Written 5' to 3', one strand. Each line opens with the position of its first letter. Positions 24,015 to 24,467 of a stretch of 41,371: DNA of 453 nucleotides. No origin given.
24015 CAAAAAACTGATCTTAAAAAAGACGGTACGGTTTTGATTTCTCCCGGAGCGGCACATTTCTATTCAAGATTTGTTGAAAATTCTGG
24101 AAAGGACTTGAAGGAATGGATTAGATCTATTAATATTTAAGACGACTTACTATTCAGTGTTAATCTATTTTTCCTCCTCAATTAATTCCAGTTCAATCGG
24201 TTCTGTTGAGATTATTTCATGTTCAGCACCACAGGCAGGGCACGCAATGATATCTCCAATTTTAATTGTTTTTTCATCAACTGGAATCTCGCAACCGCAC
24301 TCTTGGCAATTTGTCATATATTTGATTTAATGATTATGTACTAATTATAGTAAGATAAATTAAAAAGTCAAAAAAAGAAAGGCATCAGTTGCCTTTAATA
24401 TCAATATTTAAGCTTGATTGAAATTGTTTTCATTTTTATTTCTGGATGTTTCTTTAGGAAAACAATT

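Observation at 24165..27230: LysW-like carrier, ThrC-like PLP enzyme and large ATP-grasp ligase wedged between murD and ftsW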

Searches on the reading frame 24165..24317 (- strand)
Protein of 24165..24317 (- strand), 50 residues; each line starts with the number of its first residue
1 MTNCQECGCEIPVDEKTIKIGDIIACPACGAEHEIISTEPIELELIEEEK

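Call 3: search_protein_families(library=pfam, proteins=[window:24165-24317:-], max_evalue=0.01)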
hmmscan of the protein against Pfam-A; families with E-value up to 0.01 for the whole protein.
window:24165-24317:- (50 aa): 3 families
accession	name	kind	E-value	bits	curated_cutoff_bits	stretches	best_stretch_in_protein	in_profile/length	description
PF21344.3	Zn_ribbon_LysW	-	9.4e-11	41.6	27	1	3-48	2-46/46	Alpha-aminoadipate carrier protein LysW-like, globular domain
PF01155.25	HypA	-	0.0019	18.6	28.9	1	2-47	71-111/112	Hydrogenase/urease nickel incorporation, metallochaperone, hypA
PF14471.11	DUF4428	-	0.0053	17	27.8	1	3-35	1-33/51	Domain of unknown function (DUF4428)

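Call 4: search_protein_families(library=ncbifam, proteins=[window:24165-24317:-], max_evalue=0.01)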
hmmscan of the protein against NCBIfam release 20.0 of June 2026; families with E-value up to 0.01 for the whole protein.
window:24165-24317:- (50 aa): 3 families
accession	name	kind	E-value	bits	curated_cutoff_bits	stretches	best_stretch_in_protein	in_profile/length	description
NF041070.1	carrier_LysW_Arch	domain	7.9e-09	35.4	75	1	2-49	3-51/57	alpha-aminoadipate/glutamate carrier protein LysW/ArgW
TIGR01206.1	lysW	equivalog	2e-08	34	53.2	1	3-49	4-48/54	lysine biosynthesis protein LysW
NF041912.1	HVO_0758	equivalog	0.0034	17.2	70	1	3-33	22-52/55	HVO_0758 family zinc finger protein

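Call 10: search_solved_structures(query=window:24165-24317:-, max_evalue=1, show_alignments=3)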
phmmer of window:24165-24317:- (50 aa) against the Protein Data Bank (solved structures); distinct sequences matched with E-value up to 1: 11.
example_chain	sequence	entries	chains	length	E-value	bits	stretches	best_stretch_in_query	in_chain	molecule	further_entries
5k2m_E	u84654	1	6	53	5.7e-07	32.9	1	1-48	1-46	Probable lysine biosynthesis protein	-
3wwl_A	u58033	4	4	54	2.7e-06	30.8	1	3-49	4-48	Alpha-aminoadipate carrier protein LysW | OrfF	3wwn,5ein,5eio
4jhp_C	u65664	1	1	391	0.05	17.5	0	22-39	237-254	X-linked retinitis pigmentosa GTPase regulator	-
4qam_A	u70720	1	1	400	0.052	17.5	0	23-39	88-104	X-linked retinitis pigmentosa GTPase regulator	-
4jhn_A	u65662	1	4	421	0.081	16.9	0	22-39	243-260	X-linked retinitis pigmentosa GTPase regulator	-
2nb9_A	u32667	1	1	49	0.13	16.2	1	3-46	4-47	Uncharacterized protein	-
1e8j_A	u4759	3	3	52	0.19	15.7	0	20-35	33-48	RUBREDOXIN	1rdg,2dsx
1spw_A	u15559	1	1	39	0.27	15.2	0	4-35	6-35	Rubredoxin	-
6zxw_H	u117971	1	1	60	0.29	15.2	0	19-47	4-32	Uncharacterized protein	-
7eu0_L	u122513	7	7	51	0.44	14.6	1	4-31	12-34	DNA-directed RNA polymerases II, IV and V subunit 12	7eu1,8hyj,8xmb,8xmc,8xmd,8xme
8hil_L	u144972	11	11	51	0.45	14.6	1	4-31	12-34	DNA-directed RNA polymerases II, IV and V subunit 12 | DNA-directed RNA polymerase II, IV and V subunit 12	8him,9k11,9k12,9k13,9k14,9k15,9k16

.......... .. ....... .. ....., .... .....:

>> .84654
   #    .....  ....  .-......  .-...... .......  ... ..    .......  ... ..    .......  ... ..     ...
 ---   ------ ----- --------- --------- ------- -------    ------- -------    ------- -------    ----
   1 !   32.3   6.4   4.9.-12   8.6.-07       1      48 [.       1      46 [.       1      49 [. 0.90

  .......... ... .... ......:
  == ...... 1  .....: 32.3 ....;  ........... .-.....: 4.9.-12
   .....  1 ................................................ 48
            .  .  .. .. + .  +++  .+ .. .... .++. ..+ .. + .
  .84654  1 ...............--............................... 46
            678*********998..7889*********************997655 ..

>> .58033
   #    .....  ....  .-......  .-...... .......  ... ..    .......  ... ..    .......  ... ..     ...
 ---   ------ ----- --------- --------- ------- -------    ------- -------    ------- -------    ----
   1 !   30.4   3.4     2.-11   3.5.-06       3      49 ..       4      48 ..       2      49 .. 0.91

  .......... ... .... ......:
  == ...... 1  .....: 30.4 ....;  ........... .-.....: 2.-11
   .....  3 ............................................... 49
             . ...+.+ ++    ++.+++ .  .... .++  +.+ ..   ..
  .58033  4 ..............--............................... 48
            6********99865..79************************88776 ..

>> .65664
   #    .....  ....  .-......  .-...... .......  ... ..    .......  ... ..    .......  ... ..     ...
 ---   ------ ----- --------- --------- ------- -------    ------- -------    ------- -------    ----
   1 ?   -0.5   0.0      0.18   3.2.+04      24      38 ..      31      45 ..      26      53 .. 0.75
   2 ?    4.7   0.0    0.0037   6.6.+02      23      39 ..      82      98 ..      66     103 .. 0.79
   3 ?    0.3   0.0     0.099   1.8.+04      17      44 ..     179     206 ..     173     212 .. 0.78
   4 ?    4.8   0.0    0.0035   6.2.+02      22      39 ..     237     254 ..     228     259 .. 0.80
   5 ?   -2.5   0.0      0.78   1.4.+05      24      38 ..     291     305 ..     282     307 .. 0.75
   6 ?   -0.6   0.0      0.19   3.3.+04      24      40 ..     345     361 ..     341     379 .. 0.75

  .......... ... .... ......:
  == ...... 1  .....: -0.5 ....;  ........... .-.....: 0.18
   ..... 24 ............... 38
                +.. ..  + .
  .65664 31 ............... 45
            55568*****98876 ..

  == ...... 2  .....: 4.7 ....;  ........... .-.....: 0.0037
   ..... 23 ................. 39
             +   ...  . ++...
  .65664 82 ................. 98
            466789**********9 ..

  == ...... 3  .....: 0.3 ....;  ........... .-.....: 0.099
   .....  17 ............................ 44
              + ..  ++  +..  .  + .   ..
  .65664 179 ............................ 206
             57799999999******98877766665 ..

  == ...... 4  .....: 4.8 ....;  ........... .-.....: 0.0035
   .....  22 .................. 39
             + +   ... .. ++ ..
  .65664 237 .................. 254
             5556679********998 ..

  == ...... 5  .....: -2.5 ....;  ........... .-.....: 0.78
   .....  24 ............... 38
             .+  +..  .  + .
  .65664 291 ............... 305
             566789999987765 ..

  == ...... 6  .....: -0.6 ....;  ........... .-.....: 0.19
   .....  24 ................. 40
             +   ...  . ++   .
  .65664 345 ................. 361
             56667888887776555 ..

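Call 54: find_homologous_proteins(query=A3, max_evalue=0.01)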
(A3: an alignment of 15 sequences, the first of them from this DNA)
Query A3 (15 sequences) (50 aa, profile of the alignment): 465 proteins with E <= 0.01 among 3616 candidates; the best 120 are listed.
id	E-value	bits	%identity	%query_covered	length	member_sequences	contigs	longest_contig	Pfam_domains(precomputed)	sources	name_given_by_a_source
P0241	6.8e-19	85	47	94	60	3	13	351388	PF21344.4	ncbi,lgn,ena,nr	ncbi:MAG: lysine biosynthesis protein LysW [Caldilineae bacterium]|nr:lysine biosynthesis protein Ly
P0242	1.1e-18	84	40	70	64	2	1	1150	PF21344.4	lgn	-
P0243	2.0e-18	84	43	94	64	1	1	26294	PF21344.4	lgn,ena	-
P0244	5.9e-18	82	44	100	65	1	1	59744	PF21344.4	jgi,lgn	-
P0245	6.0e-18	82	35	96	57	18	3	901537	PF21344.4,PF24463.2,PF24460.2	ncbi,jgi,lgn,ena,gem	ncbi:MAG: lysine biosynthesis protein LysW [Candidatus Dormiibacterota bacterium]|jgi:lysine biosynt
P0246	1.1e-17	81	43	98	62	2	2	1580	PF21344.4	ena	-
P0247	1.6e-17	81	35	94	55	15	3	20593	PF21344.4,PF13248.12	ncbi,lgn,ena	-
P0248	1.9e-17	81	42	100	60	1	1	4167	PF21344.4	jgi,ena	-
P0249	2.0e-17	80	36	94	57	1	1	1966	PF21344.4,PF24460.2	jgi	jgi:lysine biosynthesis protein LysW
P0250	2.0e-17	80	46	100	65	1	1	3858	PF21344.4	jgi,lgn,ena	-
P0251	2.1e-17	80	40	94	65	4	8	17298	PF21344.4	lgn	-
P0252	2.5e-17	80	40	94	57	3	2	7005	PF21344.4,PF24463.2,PF24460.2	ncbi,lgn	ncbi:MAG: lysine biosynthesis protein LysW [Candidatus Dormibacteria bacterium]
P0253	3.7e-17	80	42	96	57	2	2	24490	PF21344.4,PF24460.2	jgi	-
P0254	3.7e-17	80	35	96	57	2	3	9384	PF21344.4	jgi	-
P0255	3.9e-17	79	40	94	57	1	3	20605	PF13719.11,PF21344.4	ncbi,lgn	ncbi:MAG: lysine biosynthesis protein LysW [Candidatus Dormibacteria bacterium]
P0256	3.9e-17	79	40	94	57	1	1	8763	PF21344.4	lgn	-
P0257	4.0e-17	79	35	96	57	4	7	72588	PF21344.4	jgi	-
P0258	4.1e-17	79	35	96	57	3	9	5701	PF21344.4,PF24460.2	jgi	jgi:lysine biosynthesis protein LysW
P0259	4.7e-17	79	38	94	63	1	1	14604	PF21344.4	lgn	-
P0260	5.0e-17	79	44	96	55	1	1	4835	PF21344.4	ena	-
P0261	5.1e-17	79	38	96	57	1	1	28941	PF21344.4,PF24463.2,PF24460.2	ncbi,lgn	ncbi:MAG TPA: lysine biosynthesis protein LysW [Candidatus Dormibacteraeota bacterium]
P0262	5.7e-17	79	35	94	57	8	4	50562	PF21344.4,PF24460.2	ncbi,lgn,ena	ncbi:MAG: lysine biosynthesis protein LysW [Candidatus Dormibacteria bacterium]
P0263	5.9e-17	79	38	94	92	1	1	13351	PF21344.4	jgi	jgi:alpha-aminoadipate carrier protein LysW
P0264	5.9e-17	79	38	96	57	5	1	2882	PF13719.11,PF21344.4,PF24460.2,PF26788.1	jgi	jgi:lysine biosynthesis protein LysW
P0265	6.2e-17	79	47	94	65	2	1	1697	PF21344.4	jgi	-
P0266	6.4e-17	79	35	96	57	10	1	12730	PF21344.4,PF24460.2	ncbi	-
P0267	6.5e-17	79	40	94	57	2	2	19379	PF21344.4,PF24460.2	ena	-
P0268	7.1e-17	79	35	96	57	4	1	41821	PF21344.4,PF24460.2,PF13248.12,PF26788.1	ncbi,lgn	ncbi:MAG: lysine biosynthesis protein LysW [Candidatus Dormiibacterota bacterium]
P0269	7.2e-17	79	38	96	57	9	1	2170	PF21344.4,PF24460.2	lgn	-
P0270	8.5e-17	78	34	94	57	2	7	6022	PF21344.4,PF24460.2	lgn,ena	-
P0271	8.8e-17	78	40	100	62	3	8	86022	PF21344.4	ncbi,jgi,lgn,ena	jgi:alpha-aminoadipate carrier protein LysW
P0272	9.9e-17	78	31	96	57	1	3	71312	PF21344.4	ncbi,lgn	ncbi:MAG: lysine biosynthesis protein LysW [Candidatus Dormibacteria bacterium]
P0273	1.0e-16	78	35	96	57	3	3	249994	PF21344.4,PF24460.2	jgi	-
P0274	1.2e-16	78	43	98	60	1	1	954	PF21344.4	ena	-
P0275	1.2e-16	78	36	100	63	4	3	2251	PF21344.4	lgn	-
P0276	1.3e-16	78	48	100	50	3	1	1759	PF21344.4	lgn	-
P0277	1.5e-16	78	35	96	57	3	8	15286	PF21344.4,PF24460.2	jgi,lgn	jgi:lysine biosynthesis protein LysW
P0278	1.5e-16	78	35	94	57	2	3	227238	PF21344.4,PF13717.12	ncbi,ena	ncbi:MAG: lysine biosynthesis protein LysW [Candidatus Dormibacteria bacterium]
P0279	1.5e-16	78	35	94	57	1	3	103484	PF21344.4,PF13717.12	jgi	-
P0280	1.5e-16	78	35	96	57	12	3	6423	PF21344.4,PF13717.12,PF24460.2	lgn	-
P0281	1.6e-16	78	38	96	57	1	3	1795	PF21344.4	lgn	-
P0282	1.7e-16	77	38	100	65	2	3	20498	PF21344.4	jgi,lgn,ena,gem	jgi:alpha-aminoadipate carrier protein LysW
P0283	1.7e-16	77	45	94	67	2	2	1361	PF21344.4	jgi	jgi:alpha-aminoadipate carrier protein LysW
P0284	1.7e-16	77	44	100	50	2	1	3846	PF21344.4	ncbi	-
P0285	1.8e-16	77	32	94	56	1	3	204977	PF21344.4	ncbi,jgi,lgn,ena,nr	ncbi:MAG TPA: lysine biosynthesis protein LysW [Verrucomicrobiae bacterium]|nr:lysine biosynthesis p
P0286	1.9e-16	77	100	100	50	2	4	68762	PF21344.4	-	-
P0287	2.1e-16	77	43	94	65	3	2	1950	PF21344.4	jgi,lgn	jgi:alpha-aminoadipate carrier protein LysW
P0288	2.1e-16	77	78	100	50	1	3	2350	PF21344.4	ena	-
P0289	2.1e-16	77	34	100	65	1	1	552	PF21344.4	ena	-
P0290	2.1e-16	77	35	96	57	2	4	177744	PF21344.4,PF24460.2,PF13248.12,PF26788.1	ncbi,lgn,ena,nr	ncbi:MAG TPA: hypothetical protein VMV12_06560 [Candidatus Micrarchaeaceae archaeon]|nr:hypothetical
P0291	2.2e-16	77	36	94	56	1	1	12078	PF21344.4,PF24463.2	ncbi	-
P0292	2.3e-16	77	35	96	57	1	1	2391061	PF21344.4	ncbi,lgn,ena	-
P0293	2.4e-16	77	35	96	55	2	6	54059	PF13719.11,PF21344.4,PF13248.12,PF08271.18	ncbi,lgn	ncbi:MAG: lysine biosynthesis protein LysW [Candidatus Dormiibacterota bacterium]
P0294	2.6e-16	77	42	72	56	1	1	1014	PF21344.4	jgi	jgi:alpha-aminoadipate carrier protein LysW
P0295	2.6e-16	77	40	100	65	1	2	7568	PF21344.4,PF24460.2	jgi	jgi:lysine biosynthesis protein LysW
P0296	2.8e-16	77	43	98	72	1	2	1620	PF21344.4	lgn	-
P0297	3.1e-16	77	36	100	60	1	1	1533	PF21344.4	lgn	-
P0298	3.2e-16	77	38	96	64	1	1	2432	PF21344.4,PF26788.1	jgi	jgi:alpha-aminoadipate/glutamate carrier protein LysW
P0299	3.3e-16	77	35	96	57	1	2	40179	PF21344.4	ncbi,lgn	ncbi:MAG: lysine biosynthesis protein LysW [Candidatus Dormibacteria bacterium]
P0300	3.3e-16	77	40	94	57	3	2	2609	PF21344.4,PF24460.2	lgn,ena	-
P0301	3.4e-16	76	35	96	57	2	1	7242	PF21344.4,PF24460.2,PF13248.12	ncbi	ncbi:MAG: lysine biosynthesis protein LysW [Candidatus Dormibacteria bacterium]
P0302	3.9e-16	76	35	96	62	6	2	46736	PF21344.4,PF28086.1,PF24460.2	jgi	jgi:lysine biosynthesis protein LysW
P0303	3.9e-16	76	43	94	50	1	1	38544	PF21344.4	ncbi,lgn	-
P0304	4.7e-16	76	53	80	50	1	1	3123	PF21344.4,PF23137.2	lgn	-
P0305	4.9e-16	76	45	98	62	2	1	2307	PF21344.4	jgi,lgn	-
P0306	5.6e-16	76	33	96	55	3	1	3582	PF21344.4,PF08792.17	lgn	-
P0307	6.1e-16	76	47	72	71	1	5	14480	PF21344.4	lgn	-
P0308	6.6e-16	76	41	98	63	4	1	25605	PF21344.4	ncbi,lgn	-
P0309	7.3e-16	75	42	100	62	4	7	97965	PF21344.4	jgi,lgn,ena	-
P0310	7.8e-16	75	31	96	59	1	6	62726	PF21344.4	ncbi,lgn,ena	-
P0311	7.9e-16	75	65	80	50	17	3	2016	PF21344.4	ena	-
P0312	9.2e-16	75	64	100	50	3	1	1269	PF21344.4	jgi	-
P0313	9.6e-16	75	55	80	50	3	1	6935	PF21344.4,PF23137.2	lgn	-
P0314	1.1e-15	75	48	88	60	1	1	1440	PF21344.4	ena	-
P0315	1.1e-15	75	33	94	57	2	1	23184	PF21344.4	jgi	jgi:lysine biosynthesis protein LysW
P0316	1.2e-15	75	43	98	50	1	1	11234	PF21344.4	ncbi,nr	ncbi:MAG: lysine biosynthesis protein LysW [Candidatus Firestonebacteria bacterium]|nr:lysine biosyn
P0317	1.3e-15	75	39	96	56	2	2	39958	PF21344.4,PF24460.2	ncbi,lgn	ncbi:MAG: lysine biosynthesis protein LysW [Candidatus Dormibacteria bacterium]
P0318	1.3e-15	75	45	94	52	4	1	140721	PF21344.4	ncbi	-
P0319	1.3e-15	75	65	80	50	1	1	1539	PF21344.4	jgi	jgi:lysine biosynthesis protein LysW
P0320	1.4e-15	75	35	96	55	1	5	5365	PF13719.11,PF21344.4,PF13248.12,PF02150.22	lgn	-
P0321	1.4e-15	75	44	100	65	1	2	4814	PF21344.4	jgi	jgi:alpha-aminoadipate/glutamate carrier protein LysW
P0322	1.5e-15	74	43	98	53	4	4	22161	PF21344.4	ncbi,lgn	ncbi:MAG: lysine biosynthesis protein LysW [Anaerolineae bacterium]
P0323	1.5e-15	74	38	80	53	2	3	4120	PF21344.4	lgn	-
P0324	1.6e-15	74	55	98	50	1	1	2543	PF21344.4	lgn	-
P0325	1.7e-15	74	66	100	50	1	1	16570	PF21344.4,PF13717.12,PF23137.2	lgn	-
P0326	1.7e-15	74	35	94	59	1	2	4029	PF21344.4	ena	-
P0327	1.8e-15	74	70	100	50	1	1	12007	PF21344.4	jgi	-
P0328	2.0e-15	74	42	96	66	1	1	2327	PF21344.4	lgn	-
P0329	2.0e-15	74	38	98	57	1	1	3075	PF21344.4,PF24460.2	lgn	-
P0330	2.0e-15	74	76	100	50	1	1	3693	PF21344.4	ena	-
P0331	2.4e-15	74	35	96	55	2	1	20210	PF21344.4,PF24460.2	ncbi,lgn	-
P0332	2.4e-15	74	53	98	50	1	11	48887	PF21344.4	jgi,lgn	jgi:alpha-aminoadipate carrier protein LysW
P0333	2.4e-15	74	53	80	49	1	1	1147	PF21344.4,PF24463.2,PF23548.2,PF24460.2,PF08271.18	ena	-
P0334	2.5e-15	74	66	100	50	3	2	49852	PF21344.4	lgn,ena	-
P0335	2.6e-15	74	43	94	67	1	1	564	PF21344.4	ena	-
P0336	2.6e-15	74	48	80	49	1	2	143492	PF21344.4,PF24460.2,PF08271.18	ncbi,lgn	-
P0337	2.7e-15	74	40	94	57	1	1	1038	PF21344.4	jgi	jgi:alpha-aminoadipate carrier protein LysW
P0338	3.3e-15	73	57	94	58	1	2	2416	PF21344.4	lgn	-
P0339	3.5e-15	73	40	100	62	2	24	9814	PF21344.4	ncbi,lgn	-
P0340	4.0e-15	73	34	94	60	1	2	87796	PF21344.4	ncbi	-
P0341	4.0e-15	73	45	94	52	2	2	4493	PF21344.4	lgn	-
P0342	4.0e-15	73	46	100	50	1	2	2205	PF21344.4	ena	-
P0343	4.3e-15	73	42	100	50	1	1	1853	PF21344.4,PF08271.18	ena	-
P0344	4.4e-15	73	44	92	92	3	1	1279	PF21344.4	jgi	jgi:alpha-aminoadipate carrier protein LysW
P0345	4.5e-15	73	34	94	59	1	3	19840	PF21344.4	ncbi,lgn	-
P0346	4.9e-15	73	45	96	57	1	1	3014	PF21344.4,PF24460.2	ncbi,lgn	-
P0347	5.0e-15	73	41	92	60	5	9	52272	PF21344.4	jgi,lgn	jgi:lysine biosynthesis protein LysW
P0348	5.6e-15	73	40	94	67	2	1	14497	PF21344.4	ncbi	-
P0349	6.6e-15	72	40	94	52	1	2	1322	PF21344.4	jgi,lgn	jgi:alpha-aminoadipate carrier protein LysW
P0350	7.0e-15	72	43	94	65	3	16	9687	PF21344.4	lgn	-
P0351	7.7e-15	72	36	100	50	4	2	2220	PF21344.4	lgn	-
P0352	8.3e-15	72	38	96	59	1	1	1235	PF21344.4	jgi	jgi:alpha-aminoadipate carrier protein LysW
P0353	8.6e-15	72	40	100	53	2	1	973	PF21344.4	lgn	-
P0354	9.1e-15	72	56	100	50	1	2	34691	PF21344.4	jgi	jgi:alpha-aminoadipate carrier protein LysW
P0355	9.3e-15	72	70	80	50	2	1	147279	PF21344.4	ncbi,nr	ncbi:MAG: lysine biosynthesis protein LysW [Patescibacteria group bacterium]|nr:lysine biosynthesis 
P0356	9.5e-15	72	50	80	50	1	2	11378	PF21344.4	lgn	-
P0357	9.6e-15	72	39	82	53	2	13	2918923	PF21344.4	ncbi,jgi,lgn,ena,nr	ncbi:MAG: lysine biosynthesis protein LysW [Ardenticatenales bacterium]|jgi:alpha-aminoadipate carri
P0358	9.8e-15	72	45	98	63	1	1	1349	PF21344.4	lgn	-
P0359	1.1e-14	72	36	94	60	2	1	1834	PF21344.4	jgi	jgi:alpha-aminoadipate carrier protein LysW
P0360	1.1e-14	72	75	80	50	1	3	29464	PF21344.4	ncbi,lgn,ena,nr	ncbi:lysine biosynthesis protein LysW [Candidatus Parcubacteria bacterium]|nr:lysine biosynthesis pr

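Call 56: find_encoding_contigs(protein=P0357, flank=10000, max_places=1)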
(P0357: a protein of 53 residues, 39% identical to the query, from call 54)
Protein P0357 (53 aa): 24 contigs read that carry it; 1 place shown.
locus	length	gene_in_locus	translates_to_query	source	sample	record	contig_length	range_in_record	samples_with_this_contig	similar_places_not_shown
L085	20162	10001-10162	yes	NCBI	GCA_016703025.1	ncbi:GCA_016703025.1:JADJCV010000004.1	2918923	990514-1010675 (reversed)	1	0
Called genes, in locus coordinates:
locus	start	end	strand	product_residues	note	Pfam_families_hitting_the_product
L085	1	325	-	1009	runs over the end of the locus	PF08309:LVIVD (faint), PF00092:VWA, PF13519:VWA_2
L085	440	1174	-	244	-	PF14559:TPR_19 (faint), PF13428:TPR_14 (weak)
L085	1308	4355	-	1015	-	-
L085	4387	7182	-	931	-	PF00330:Aconitase, PF00694:Aconitase_C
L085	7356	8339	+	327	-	PF00877:NLPC_P60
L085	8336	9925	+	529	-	PF08245:Mur_ligase_M, PF02875:Mur_ligase_C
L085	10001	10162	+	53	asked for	PF21344:Zn_ribbon_LysW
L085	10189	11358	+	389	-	PF00291:PALP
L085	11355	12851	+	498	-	PF02655:ATP-grasp_3 (weak)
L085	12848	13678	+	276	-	PF00535:Glycos_transf_2, PF13641:Glyco_tranf_2_3 (weak)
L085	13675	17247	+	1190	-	PF11028:TMEM260_N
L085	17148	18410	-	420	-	PF13439:Glyco_transf_4, PF13579:Glyco_trans_4_4, PF20706:GT4-conflict (weak), PF00534:Glycos_transf_1, PF13692:Glyco_trans_1_4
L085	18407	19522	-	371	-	-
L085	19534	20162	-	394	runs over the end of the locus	PF13524:Glyco_trans_1_2 (faint), PF00534:Glycos_transf_1, PF13692:Glyco_trans_1_4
